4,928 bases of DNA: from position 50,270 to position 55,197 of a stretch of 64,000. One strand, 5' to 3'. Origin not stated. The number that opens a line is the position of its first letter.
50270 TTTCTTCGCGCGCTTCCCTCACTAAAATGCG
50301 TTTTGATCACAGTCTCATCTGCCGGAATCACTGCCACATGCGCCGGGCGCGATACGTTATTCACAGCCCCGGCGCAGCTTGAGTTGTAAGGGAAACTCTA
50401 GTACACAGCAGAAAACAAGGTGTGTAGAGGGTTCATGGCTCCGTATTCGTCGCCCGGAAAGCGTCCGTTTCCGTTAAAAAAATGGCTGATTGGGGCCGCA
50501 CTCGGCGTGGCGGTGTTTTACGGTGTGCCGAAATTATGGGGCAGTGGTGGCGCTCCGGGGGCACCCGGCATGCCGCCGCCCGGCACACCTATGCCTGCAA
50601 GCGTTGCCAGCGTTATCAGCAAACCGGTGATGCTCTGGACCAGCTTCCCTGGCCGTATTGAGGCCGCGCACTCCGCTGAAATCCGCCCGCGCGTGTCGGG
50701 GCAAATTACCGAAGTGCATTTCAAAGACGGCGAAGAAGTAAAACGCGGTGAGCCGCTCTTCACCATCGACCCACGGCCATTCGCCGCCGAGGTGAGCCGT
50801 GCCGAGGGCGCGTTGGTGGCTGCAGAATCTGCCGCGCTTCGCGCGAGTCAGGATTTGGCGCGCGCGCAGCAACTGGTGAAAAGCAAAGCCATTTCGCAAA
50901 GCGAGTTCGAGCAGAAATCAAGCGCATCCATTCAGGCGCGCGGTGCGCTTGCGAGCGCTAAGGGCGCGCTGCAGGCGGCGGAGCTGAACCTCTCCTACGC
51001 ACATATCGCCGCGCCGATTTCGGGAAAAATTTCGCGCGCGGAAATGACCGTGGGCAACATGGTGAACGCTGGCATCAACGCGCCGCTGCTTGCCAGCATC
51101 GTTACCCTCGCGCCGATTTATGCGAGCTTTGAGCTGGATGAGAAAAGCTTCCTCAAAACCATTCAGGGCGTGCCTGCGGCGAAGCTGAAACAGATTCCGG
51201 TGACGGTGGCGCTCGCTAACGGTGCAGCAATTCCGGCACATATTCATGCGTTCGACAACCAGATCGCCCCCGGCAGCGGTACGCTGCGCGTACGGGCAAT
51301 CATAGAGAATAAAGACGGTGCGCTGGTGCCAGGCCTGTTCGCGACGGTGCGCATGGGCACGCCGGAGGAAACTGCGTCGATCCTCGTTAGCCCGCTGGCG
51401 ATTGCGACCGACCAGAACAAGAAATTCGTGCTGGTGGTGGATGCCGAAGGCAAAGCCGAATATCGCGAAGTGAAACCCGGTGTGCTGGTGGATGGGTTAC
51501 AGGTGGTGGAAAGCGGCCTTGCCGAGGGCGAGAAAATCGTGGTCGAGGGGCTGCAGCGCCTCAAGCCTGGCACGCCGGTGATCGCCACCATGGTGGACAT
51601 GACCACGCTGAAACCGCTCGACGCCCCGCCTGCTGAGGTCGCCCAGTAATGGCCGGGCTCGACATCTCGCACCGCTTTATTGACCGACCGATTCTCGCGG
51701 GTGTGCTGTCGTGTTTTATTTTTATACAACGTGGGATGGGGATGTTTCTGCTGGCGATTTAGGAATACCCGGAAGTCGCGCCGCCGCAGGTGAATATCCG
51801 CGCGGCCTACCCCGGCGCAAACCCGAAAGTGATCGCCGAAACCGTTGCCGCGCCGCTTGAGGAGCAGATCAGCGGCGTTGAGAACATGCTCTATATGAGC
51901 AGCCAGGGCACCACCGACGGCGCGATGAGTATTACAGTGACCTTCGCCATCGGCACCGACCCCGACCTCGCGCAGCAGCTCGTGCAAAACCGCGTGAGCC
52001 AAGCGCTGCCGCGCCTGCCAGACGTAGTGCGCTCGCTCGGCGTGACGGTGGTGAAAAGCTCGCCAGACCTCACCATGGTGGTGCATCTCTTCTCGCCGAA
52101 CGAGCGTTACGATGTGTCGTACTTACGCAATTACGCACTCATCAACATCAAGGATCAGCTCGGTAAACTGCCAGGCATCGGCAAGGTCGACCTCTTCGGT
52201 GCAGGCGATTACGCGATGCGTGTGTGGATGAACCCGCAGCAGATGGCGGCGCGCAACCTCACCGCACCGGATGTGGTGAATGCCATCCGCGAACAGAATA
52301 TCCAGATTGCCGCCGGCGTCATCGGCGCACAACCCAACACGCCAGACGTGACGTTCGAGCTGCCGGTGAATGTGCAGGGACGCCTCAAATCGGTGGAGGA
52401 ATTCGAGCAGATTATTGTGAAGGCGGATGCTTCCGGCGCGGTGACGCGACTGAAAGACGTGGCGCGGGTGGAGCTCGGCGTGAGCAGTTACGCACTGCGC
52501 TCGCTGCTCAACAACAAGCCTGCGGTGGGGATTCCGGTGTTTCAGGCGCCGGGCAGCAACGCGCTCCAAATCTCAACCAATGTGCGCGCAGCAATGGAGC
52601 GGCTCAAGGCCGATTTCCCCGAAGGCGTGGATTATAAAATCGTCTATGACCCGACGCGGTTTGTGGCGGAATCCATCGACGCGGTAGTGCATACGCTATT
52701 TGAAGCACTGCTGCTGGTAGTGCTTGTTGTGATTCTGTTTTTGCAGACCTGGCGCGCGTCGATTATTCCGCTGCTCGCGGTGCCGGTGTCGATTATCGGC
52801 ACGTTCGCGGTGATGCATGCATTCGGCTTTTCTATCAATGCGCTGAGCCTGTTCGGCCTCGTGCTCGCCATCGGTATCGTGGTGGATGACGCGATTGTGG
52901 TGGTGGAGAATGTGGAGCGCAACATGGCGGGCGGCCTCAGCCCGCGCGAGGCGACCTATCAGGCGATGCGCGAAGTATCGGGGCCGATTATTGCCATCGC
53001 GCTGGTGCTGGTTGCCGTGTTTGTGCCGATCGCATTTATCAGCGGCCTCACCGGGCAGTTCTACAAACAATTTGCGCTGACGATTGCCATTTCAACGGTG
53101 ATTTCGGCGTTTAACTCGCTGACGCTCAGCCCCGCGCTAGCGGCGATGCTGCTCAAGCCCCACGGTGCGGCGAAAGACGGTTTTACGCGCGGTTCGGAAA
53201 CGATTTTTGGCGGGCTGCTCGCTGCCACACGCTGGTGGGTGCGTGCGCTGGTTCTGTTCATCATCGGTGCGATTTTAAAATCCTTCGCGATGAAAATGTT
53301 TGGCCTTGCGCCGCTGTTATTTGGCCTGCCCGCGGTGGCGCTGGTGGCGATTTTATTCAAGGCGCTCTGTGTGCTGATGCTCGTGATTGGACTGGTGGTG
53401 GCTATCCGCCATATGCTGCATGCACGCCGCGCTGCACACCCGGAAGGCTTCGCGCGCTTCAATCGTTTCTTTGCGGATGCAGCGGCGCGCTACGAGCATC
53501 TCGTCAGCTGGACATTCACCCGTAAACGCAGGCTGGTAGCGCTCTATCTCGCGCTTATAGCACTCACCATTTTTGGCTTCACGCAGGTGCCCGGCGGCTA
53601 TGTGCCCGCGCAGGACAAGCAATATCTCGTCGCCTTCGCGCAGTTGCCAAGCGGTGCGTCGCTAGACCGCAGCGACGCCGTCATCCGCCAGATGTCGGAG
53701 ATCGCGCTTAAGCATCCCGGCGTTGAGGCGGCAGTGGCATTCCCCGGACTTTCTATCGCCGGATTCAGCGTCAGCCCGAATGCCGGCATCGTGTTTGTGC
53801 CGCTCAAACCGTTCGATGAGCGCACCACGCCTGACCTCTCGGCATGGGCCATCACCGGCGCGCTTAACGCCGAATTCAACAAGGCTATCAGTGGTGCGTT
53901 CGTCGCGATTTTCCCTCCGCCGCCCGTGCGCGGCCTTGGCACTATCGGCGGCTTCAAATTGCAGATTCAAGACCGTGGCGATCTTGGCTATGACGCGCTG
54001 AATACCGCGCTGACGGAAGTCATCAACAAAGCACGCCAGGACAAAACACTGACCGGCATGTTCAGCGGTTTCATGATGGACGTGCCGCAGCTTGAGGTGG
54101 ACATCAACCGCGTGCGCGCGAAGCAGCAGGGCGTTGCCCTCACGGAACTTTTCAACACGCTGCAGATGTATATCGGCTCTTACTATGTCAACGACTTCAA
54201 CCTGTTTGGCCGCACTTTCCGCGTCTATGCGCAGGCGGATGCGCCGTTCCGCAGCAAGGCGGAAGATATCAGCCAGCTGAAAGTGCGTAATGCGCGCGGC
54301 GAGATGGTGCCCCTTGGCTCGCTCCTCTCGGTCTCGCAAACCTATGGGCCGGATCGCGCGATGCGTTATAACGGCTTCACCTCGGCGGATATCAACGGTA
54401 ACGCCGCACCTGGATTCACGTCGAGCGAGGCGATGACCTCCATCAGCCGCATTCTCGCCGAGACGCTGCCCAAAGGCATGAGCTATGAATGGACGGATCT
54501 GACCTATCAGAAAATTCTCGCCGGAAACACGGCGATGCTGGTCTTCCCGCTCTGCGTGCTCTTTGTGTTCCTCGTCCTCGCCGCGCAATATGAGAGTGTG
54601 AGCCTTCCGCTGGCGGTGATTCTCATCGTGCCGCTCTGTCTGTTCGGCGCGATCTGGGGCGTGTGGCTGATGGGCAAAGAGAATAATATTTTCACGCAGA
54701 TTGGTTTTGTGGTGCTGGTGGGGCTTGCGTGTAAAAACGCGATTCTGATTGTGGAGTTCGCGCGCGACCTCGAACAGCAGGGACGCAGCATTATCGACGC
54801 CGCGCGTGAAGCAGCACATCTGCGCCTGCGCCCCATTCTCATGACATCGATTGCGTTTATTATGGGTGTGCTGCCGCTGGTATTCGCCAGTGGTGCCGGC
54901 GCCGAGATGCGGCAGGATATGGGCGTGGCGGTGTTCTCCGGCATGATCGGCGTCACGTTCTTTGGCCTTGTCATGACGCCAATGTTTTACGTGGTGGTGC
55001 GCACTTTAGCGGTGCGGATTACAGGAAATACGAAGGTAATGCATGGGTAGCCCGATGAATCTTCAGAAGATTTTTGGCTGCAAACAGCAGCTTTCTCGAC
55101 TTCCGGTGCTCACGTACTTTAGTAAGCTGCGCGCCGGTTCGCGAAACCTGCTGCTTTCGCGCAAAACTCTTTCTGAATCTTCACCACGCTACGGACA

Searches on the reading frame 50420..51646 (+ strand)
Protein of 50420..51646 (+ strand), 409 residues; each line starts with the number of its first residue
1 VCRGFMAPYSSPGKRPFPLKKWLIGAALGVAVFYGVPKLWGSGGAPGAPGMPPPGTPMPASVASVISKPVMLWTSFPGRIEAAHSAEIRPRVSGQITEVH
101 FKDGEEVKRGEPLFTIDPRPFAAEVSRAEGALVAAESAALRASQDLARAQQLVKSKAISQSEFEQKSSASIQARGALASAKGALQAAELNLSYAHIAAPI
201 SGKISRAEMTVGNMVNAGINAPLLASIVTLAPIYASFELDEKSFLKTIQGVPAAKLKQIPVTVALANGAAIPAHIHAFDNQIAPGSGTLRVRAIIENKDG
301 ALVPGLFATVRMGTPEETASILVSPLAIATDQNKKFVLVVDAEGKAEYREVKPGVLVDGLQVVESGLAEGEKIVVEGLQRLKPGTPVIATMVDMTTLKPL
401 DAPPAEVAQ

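Call 96: search_protein_families(library=pfam, proteins=[window:50420-51646:+], max_evalue=0.0001)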
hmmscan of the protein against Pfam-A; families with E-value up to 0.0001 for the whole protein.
window:50420-51646:+ (409 aa): 3 families
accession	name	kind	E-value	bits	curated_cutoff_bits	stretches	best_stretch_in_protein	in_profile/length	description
PF16576.10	HlyD_D23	-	2.2e-15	56.9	30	1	83-308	17-214/214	Barrel-sandwich domain of CusB or HlyD membrane-fusion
PF13533.13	Biotin_lipoyl_2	-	8.6e-11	41.8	29.8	1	87-117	2-32/32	Biotin-lipoyl like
PF13437.12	HlyD_3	-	5e-09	37.3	22.2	0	196-305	2-106/106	HlyD family secretion protein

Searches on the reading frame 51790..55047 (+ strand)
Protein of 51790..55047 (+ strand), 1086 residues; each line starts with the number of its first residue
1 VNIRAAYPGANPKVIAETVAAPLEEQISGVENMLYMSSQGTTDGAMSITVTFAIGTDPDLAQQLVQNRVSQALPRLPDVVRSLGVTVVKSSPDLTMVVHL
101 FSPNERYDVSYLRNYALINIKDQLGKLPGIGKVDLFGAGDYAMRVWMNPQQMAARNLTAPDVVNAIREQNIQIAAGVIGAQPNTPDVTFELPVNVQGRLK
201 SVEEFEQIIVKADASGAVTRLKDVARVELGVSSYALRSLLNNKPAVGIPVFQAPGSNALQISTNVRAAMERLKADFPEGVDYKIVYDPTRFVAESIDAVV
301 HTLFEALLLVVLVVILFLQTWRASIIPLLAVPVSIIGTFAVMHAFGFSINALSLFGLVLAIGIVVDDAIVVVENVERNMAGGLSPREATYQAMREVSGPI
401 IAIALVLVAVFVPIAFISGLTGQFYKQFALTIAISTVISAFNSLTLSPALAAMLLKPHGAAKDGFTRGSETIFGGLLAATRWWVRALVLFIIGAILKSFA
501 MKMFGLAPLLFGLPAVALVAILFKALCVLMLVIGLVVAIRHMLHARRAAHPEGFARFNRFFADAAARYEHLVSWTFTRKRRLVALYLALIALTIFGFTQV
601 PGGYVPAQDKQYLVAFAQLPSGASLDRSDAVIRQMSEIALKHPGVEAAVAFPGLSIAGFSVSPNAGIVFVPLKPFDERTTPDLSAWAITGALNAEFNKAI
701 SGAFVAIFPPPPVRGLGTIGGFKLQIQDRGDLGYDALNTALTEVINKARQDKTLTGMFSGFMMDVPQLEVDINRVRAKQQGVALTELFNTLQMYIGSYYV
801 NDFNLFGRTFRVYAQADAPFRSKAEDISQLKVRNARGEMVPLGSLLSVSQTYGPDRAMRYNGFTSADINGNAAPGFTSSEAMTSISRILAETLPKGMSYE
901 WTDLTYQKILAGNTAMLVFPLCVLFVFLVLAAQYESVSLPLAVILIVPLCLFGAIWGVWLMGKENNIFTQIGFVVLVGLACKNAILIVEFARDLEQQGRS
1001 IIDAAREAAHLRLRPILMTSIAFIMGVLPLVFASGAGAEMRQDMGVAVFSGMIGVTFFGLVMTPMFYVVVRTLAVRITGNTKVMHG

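Call 96: search_protein_families(library=pfam, proteins=[window:51790-55047:+], max_evalue=0.0001)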
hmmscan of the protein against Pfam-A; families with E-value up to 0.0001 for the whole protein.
window:51790-55047:+ (1086 aa): 3 families
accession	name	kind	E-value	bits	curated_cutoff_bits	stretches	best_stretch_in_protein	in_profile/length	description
PF00873.25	ACR_tran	-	0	1114.1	28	2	2-474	44-510/1021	AcrB/AcrD/AcrF family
PF03176.21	MMPL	-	5.1e-08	32.7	20.5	1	305-457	151-305/333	MMPL family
PF02355.23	SecD_SecF_C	-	2e-05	24.5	20.5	1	299-455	33-187/189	Protein export membrane protein SecD/SecF, C-terminal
